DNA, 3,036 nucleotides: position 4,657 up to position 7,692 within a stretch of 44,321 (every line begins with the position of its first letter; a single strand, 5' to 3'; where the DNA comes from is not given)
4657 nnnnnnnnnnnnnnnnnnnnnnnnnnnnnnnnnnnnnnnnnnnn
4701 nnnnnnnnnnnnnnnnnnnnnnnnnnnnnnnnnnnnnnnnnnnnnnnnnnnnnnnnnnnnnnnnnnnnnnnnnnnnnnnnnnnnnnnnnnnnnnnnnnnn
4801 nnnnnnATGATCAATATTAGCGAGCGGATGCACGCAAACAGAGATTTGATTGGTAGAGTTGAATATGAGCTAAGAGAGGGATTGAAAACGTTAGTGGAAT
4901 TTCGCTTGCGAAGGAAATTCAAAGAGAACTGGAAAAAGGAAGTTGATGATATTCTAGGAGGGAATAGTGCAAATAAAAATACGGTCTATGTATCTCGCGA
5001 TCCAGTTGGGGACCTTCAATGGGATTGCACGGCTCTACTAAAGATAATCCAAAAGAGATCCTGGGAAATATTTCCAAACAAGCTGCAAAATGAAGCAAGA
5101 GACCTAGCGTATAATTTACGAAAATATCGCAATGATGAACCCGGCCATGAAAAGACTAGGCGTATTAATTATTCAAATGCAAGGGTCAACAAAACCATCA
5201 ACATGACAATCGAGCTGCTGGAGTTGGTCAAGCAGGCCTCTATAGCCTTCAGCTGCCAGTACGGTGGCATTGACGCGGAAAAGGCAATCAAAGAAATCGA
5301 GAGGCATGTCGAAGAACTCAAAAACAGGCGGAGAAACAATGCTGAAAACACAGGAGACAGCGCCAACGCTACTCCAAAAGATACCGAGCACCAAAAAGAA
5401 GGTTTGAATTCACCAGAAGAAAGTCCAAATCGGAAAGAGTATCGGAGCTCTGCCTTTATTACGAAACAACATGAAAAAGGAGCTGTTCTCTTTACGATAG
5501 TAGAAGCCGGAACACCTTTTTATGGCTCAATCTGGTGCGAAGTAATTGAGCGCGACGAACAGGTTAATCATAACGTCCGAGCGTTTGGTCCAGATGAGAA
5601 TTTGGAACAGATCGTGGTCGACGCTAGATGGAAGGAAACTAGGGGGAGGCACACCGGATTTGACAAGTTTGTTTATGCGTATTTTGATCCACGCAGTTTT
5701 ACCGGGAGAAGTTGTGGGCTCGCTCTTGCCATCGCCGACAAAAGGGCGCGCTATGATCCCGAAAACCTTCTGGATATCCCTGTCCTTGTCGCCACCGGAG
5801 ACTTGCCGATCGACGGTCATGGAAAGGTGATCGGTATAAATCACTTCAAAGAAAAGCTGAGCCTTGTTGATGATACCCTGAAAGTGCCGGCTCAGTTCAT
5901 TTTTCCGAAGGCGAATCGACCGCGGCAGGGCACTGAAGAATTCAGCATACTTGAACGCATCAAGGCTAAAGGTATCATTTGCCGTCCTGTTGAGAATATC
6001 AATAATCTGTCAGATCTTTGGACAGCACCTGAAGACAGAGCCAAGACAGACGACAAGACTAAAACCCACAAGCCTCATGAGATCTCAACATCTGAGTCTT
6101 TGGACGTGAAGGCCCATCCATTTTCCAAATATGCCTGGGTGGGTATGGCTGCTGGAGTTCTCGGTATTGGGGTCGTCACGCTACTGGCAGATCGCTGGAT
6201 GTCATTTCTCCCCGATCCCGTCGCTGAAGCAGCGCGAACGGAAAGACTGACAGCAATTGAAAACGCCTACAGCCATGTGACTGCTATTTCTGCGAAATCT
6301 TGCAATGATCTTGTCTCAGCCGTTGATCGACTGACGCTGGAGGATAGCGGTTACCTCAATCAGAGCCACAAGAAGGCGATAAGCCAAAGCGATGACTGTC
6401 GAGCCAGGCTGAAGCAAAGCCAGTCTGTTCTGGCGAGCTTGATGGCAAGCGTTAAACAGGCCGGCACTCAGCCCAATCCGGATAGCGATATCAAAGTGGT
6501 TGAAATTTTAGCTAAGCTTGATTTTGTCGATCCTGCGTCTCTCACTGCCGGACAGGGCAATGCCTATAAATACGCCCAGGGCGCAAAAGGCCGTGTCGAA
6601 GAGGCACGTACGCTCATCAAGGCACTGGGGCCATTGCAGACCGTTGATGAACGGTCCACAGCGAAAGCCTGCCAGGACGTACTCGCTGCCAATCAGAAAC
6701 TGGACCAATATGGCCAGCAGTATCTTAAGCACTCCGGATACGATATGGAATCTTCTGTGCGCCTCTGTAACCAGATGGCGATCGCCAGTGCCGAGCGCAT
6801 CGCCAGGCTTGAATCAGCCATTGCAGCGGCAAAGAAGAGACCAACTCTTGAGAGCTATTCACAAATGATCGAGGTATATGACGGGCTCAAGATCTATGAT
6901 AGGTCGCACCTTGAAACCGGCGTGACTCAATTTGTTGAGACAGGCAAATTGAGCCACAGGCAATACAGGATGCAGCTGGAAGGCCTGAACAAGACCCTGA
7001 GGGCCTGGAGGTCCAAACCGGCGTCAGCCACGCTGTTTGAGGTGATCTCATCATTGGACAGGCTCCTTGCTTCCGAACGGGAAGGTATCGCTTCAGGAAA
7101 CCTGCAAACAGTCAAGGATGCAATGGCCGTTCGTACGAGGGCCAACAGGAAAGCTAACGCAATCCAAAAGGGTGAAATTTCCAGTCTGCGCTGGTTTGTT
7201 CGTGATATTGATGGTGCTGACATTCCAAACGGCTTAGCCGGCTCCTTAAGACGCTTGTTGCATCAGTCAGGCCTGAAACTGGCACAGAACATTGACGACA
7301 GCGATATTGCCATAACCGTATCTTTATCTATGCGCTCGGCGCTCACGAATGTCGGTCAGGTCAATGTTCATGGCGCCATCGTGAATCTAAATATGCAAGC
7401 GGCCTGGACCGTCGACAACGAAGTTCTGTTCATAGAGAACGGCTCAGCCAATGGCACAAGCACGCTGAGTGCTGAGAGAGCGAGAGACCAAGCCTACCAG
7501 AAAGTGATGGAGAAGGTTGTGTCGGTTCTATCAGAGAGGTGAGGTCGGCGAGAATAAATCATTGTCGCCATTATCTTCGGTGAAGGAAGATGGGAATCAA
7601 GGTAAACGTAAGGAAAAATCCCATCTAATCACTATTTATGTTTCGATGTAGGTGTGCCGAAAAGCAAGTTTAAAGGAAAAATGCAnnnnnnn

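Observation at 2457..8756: Five-gene operon combining envelope-facing modules with a HEPN-Lon-TM giant protein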

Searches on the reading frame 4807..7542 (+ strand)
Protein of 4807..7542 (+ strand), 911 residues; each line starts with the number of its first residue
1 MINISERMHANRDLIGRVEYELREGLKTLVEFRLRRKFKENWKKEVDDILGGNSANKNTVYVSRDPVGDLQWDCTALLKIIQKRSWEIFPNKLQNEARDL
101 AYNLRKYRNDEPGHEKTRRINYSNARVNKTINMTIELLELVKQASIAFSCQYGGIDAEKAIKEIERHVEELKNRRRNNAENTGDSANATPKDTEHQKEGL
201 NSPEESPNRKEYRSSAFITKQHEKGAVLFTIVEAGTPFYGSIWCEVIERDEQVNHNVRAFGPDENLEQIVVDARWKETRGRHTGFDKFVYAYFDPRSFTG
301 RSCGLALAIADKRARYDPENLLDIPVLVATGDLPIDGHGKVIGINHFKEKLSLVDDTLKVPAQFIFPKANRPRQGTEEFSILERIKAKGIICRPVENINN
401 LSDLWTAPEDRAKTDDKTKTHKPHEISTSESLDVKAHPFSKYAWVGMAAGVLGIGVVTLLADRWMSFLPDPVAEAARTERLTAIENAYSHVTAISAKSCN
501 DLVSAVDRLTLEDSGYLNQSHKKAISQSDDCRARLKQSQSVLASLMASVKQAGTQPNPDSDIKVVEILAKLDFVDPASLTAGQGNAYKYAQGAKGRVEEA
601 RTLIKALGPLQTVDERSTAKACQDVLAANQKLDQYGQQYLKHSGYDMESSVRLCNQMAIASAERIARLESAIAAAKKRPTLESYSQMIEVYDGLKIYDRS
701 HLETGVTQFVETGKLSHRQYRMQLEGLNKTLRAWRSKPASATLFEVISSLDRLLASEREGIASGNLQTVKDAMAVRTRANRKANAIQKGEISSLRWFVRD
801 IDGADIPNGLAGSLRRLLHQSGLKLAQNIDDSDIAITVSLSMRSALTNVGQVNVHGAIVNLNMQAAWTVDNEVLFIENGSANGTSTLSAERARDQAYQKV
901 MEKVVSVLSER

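Call 3: search_protein_families(library=pfam, proteins=[window:4807-7542:+], max_evalue=1)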
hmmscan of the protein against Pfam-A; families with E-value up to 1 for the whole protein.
window:4807-7542:+ (911 aa): 4 families
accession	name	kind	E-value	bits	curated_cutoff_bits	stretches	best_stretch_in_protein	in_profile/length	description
PF18731.6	HEPN_Swt1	-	1.9e-08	35.1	27.5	1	22-110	6-88/115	Swt1-like HEPN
PF08826.15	DMPK_coil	-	0.029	14.9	22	1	137-174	19-54/61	DMPK coiled coil domain like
PF25600.1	TRIM_CC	-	0.18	12.1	30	0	479-548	13-82/142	TRIM protein coiled-coil region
PF24219.2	DUF7438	-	0.39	11.5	25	0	500-537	14-52/57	Family of unknown function (DUF7438)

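Call 4: search_protein_families(library=padloc, proteins=[window:4807-7542:+], max_evalue=1)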
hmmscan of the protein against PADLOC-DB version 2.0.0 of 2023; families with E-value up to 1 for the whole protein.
window:4807-7542:+ (911 aa): 0 families

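Call 5: search_protein_families(library=ncbifam, proteins=[window:4807-7542:+], max_evalue=1)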
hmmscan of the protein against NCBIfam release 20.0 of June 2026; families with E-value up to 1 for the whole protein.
window:4807-7542:+ (911 aa): 0 families

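Call 11: find_encoding_contigs(protein=window:4807-7542:+, flank=10000, max_places=6)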
Protein window:4807-7542:+ (911 aa): 1 contig read that carries it; 1 place shown.
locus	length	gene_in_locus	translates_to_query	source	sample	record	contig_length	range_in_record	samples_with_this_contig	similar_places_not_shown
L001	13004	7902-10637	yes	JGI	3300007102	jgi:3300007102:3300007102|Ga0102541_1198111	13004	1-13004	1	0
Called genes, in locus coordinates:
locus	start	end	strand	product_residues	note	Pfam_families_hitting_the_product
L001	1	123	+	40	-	?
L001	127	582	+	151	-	PF01451:LMWPc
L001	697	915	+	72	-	PF01176:eIF-1a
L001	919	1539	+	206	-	PF02545:Maf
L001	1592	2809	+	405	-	PF10150:RNase_E_G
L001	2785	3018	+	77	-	PF03884:YacG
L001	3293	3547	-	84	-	-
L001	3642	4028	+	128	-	PF12728:HTH_17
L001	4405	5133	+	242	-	-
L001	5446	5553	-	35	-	-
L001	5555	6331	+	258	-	-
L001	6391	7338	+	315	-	-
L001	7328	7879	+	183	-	-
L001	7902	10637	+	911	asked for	PF18731:HEPN_Swt1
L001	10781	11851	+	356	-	PF03783:CsgG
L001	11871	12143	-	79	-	-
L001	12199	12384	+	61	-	PF01527:HTH_Tnp_1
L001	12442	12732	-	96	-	-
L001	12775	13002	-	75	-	?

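Call 12: find_homologous_proteins(query=window:4807-7542:+)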
Query window:4807-7542:+ (911 aa): 1 proteins with E <= 0.001 among 8000 candidates.
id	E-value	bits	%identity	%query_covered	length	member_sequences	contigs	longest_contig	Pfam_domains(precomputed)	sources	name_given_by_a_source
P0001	0.0e+0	2044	100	100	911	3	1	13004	PF18731.7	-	-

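Call 14: find_related_loci(query=window:4807-7542:+, collection=genome_contigs, flank=10000)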
Query window:4807-7542:+ (911 aa) in genome_contigs; peptide patterns used: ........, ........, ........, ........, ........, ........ (x = any residue, [..] = any of these).
57 stretches matched a pattern, but none encodes a relative of the query by tblastn (E <= 1e-3).

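Call 19: search_solved_structures(query=window:4807-7542:+, max_evalue=10, show_alignments=3)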
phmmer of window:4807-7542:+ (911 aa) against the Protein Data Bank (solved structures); distinct sequences matched with E-value up to 10: 0.

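Call 20: search_protein_families(library=phrogs, proteins=[window:4807-7542:+], max_evalue=0.1)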
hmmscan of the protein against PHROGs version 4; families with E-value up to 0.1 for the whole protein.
window:4807-7542:+ (911 aa): 0 families

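Call 27: search_protein_representatives(protein=window:4807-7542:+)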
Query: 911 residues. Proteins with E-value up to 0.001 (for the whole library): 121; up to 1e-10: 49; up to 1e-30: 1. The best 121 are listed.
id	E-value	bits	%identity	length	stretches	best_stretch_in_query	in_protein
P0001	0.0e+00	2043.7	100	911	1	1-911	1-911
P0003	5.1e-23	97.8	24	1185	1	17-785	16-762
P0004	6.0e-22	94.2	27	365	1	656-909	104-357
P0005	2.5e-19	85.6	29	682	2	261-552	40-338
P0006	4.9e-19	84.6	28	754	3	175-554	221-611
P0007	1.9e-18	82.6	29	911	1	222-553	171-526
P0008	2.2e-18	82.4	34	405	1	227-411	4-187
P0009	2.4e-18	82.3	25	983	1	267-812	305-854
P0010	3.9e-18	81.6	28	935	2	261-549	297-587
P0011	3.9e-17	78.3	26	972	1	278-701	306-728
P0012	5.3e-17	77.9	30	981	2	264-549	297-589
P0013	6.9e-17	77.5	27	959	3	268-544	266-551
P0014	1.1e-16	76.8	33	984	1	292-568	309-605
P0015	1.3e-16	76.6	42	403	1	264-412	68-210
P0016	1.3e-16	76.6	31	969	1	268-550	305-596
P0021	4.8e-15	71.4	27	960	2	291-669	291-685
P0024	4.4e-14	68.2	37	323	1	260-408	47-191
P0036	1.2e-12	63.4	40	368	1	265-412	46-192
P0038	2.0e-12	62.7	20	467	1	534-903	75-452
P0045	8.6e-12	60.6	35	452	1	223-423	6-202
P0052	2.1e-10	56.0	26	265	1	660-901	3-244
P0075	1.1e-07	47.0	36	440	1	266-412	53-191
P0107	2.0e-05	39.6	24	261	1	650-869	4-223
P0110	5.0e-05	38.2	27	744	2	646-841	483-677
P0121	5.0e-04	34.9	30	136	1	811-908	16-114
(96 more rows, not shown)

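Call 29: search_protein_families(library=pfam, proteins=[P0003, P0007, P0009, P0010, P0011, P0012, P0004, P0008, P0015, P0038], max_evalue=0.01)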
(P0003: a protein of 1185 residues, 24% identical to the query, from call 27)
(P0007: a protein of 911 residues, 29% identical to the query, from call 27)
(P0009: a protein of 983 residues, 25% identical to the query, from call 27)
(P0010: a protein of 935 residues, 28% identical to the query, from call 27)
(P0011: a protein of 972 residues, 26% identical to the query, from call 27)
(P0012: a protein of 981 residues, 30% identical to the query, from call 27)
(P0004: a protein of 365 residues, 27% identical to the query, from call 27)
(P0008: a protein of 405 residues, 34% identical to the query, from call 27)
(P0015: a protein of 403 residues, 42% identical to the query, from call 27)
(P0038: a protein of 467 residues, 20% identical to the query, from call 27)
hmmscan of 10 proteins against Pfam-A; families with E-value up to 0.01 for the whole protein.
P0003 (1185 aa): 2 families
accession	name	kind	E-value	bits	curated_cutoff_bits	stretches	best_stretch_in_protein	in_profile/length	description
PF03781.23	FGE-sulfatase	-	1.5e-50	172.6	23.3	1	937-1162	1-203/255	Sulfatase-modifying factor enzyme 1-like domain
PF18731.6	HEPN_Swt1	-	1.8e-08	35.1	27.5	1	18-138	3-113/115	Swt1-like HEPN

P0007 (911 aa): 0 families

P0009 (983 aa): 0 families

P0010 (935 aa): 1 family
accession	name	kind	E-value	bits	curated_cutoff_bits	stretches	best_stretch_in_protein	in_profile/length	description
PF18731.6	HEPN_Swt1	-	0.00054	20.7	27.5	1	25-141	10-111/115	Swt1-like HEPN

P0011 (972 aa): 0 families

P0012 (981 aa): 0 families

P0004 (365 aa): 0 families

P0008 (405 aa): 0 families

P0015 (403 aa): 1 family
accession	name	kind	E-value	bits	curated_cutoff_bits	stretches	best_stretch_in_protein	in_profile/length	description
PF14326.11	DUF4384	-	1.8e-10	41.2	27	1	280-363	3-80/81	Domain of unknown function (DUF4384)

P0038 (467 aa): 0 families

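Call 32: find_homologous_proteins(query=A1, max_evalue=0.00001)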
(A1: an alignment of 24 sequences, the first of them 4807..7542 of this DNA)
Query A1 (24 sequences) (911 aa, profile of the alignment): 1 proteins with E <= 0.00001 among 8000 candidates.
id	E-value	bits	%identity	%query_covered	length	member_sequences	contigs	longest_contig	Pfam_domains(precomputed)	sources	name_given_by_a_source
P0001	1.5e-214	733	100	100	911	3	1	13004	PF18731.7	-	-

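Call 39: find_related_loci(query=A3, collection=genome_contigs, flank=9000)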
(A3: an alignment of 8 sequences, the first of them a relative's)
Query A3 (983 aa) in genome_contigs; peptide patterns used: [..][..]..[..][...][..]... (x = any residue, [..] = any of these).
25 stretches matched a pattern; 4 encode a relative of the query (tblastn E <= 1e-3); 4 distinct loci.
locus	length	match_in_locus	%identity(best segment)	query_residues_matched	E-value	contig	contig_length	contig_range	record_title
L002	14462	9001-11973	91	1-983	0e+0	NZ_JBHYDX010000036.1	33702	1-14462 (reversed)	MAG: Pannonibacter sp. isolate CCAP1437_1_bin-011 CCAP1437_1_bin-011_c36, whole genome shotgun sequence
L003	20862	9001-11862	29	36-981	2e-82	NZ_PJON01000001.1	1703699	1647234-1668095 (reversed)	Tabrizicola aquatica strain RCRI19 contig1, whole genome shotgun sequence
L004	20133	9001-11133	30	36-959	4e-64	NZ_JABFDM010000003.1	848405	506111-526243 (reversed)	Bradyrhizobium aeschynomenes strain 83002 Scaffold3, whole genome shotgun sequence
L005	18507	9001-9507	39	301-468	6e-27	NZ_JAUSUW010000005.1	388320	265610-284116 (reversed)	Peteryoungia aggregata LMG 23059 strain DSM 1111 Ga0454093_05, whole genome shotgun sequence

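Call 46: search_protein_families(library=pfam, proteins=[L002:5461-6552:+, L002:6664-7482:+, L002:12006-12419:+, L002:12480-13307:+, L003:5597-6475:+, L003:6524-7345:+, L003:12235-15168:+, L003:15168-16484:+, L004:6723-7334:+, L004:5767-6618:+], max_evalue=0.1)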
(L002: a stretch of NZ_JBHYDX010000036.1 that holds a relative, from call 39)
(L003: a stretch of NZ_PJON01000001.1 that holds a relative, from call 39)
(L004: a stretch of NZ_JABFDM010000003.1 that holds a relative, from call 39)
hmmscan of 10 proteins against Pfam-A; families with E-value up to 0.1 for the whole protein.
L002:5461-6552:+ (363 aa): 0 families

L002:6664-7482:+ (272 aa): 1 family
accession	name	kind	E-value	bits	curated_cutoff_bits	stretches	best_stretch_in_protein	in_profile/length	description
PF01499.21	Herpes_UL25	-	0.086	11.8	25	0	4-77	48-121/555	Herpesvirus UL25 family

L002:12006-12419:+ (137 aa): 1 family
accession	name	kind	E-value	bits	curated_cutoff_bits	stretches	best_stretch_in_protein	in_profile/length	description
PF19661.4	DUF6164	-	0.088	13.3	27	0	82-129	46-93/116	Family of unknown function (DUF6164)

L002:12480-13307:+ (275 aa): 1 family
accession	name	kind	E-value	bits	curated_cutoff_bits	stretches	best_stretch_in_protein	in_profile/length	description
PF07690.21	MFS_1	-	0.068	12.5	33.4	1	14-154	133-265/347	Major Facilitator Superfamily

L003:5597-6475:+ (292 aa): 2 families
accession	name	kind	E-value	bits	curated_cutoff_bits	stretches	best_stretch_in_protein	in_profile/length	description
PF14734.12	DUF4469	-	0.048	14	22.6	0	21-47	51-77/101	Domain of unknown function (DUF4469) with IG-like fold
PF22905.2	Hydro_N_hd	-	0.057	13.8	27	1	35-83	100-148/195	Hydrolase N-terminal helical domain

L003:6524-7345:+ (273 aa): 0 families

L003:12235-15168:+ (977 aa): 7 families
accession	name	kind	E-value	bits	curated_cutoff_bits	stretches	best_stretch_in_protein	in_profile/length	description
PF07728.20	AAA_5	-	4.5e-15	56.3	22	1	769-847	66-139/139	AAA domain (dynein-related subfamily)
PF00004.35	AAA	-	5.1e-05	24.2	21.2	0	473-487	1-15/131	ATPase family associated with various cellular activities (AAA)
PF13401.12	AAA_22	-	0.00081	20.2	27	0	472-559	7-71/130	AAA domain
PF13245.12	AAA_19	-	0.024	15.3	25.1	0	467-487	8-28/134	AAA domain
PF01078.27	Mg_chelatase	-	0.086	12.7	20.3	0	471-544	23-94/207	Magnesium chelatase, subunit ChlI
PF01695.23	IstB_IS21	-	0.092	12.7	24.1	0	466-486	88-108/238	IstB-like ATP binding protein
PF13481.12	AAA_25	-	0.095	12.8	27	0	473-501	36-64/195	AAA domain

L003:15168-16484:+ (438 aa): 1 family
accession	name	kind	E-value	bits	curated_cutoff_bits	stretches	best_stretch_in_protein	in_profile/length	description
PF10117.15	McrBC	-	8.8e-73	245.5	23.9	1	54-381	1-318/318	McrBC 5-methylcytosine restriction system component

L004:6723-7334:+ (203 aa): 0 families

L004:5767-6618:+ (283 aa): 2 families
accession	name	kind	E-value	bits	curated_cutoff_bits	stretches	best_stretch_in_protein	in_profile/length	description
PF22858.2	DUF7016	-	0.0073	16.8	27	0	107-142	20-54/68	Domain of unknown function (DUF7016)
PF24922.1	ACBP4_C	-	0.036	14.8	31.2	1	166-221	4-57/105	Acyl-CoA-binding domain-containing protein 4-6, C-terminal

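Call 78: find_related_loci(query=L001:1592-2809:+, collection=genome_contigs, flank=3000)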
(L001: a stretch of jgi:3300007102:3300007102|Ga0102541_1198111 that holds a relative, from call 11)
Query L001:1592-2809:+ (405 aa) in genome_contigs; peptide patterns used: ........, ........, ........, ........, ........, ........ (x = any residue, [..] = any of these).
186 stretches matched a pattern; 1 encode a relative of the query (tblastn E <= 1e-3); 1 distinct loci.
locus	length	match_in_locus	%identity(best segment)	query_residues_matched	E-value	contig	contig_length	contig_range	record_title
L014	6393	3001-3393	43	190-316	5e-27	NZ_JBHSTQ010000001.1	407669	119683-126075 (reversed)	Sporolactobacillus kofuensis strain CCUG 42001 GCM70027008_40, whole genome shotgun sequence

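Call 81: list_cluster_members(proteins=[L004:7406-8335:+, L002:7482-8426:+, L002:7488-8426:+, L003:7350-8336:+, L007:7893-8774:+, L011:12935-13870:+, L004:8332-8874:+, L002:8423-8971:+, L002:8429-8971:+, L003:8333-8872:+])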
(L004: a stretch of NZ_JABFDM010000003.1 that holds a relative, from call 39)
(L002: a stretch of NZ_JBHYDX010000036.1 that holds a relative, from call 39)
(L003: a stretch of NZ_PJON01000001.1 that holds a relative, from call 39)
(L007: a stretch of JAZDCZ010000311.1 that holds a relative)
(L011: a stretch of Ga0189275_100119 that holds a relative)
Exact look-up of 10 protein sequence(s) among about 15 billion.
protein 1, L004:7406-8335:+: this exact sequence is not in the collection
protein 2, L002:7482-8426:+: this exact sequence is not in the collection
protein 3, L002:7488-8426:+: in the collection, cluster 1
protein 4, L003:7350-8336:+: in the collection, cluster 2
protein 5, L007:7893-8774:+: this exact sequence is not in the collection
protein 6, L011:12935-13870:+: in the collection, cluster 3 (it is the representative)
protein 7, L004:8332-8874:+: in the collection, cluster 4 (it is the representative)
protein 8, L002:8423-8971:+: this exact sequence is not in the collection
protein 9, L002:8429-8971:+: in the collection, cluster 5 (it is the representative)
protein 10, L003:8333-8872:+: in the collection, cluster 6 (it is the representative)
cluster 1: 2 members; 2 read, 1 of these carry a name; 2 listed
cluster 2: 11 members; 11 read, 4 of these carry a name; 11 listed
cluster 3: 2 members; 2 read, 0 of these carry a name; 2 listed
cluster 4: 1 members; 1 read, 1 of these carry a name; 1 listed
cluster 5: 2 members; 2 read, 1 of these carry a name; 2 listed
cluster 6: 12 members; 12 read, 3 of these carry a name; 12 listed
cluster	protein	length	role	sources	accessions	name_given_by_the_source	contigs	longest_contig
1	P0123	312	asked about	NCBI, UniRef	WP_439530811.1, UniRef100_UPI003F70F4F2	hypothetical protein [Pannonibacter sp.] | hypothetical protein n=1 Tax=Pannonibacter sp. TaxID=1906786 RepID=UPI003F70F4F2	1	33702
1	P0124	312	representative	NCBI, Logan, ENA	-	-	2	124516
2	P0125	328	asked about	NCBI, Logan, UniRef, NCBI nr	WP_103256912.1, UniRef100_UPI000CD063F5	hypothetical protein [Tabrizicola aquatica] | hypothetical protein n=1 Tax=Tabrizicola aquatica TaxID=909926 RepID=UPI000CD063F5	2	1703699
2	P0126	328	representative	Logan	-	-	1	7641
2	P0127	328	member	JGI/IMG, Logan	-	hypothetical protein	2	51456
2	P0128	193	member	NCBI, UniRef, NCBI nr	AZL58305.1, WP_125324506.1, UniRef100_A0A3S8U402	hypothetical protein EI545_05300 [Tabrizicola piscis] | Uncharacterized protein n=1 Tax=Tabrizicola piscis TaxID=2494374 RepID=A0A3S8U402_9RHOB | hypothetical protein [Tabrizicola piscis]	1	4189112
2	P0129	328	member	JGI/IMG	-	hypothetical protein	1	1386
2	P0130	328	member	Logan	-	-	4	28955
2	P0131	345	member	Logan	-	-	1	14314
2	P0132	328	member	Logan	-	-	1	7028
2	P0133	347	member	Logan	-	-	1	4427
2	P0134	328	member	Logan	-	-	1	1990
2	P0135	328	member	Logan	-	-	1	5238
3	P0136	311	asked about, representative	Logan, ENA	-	-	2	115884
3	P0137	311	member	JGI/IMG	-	-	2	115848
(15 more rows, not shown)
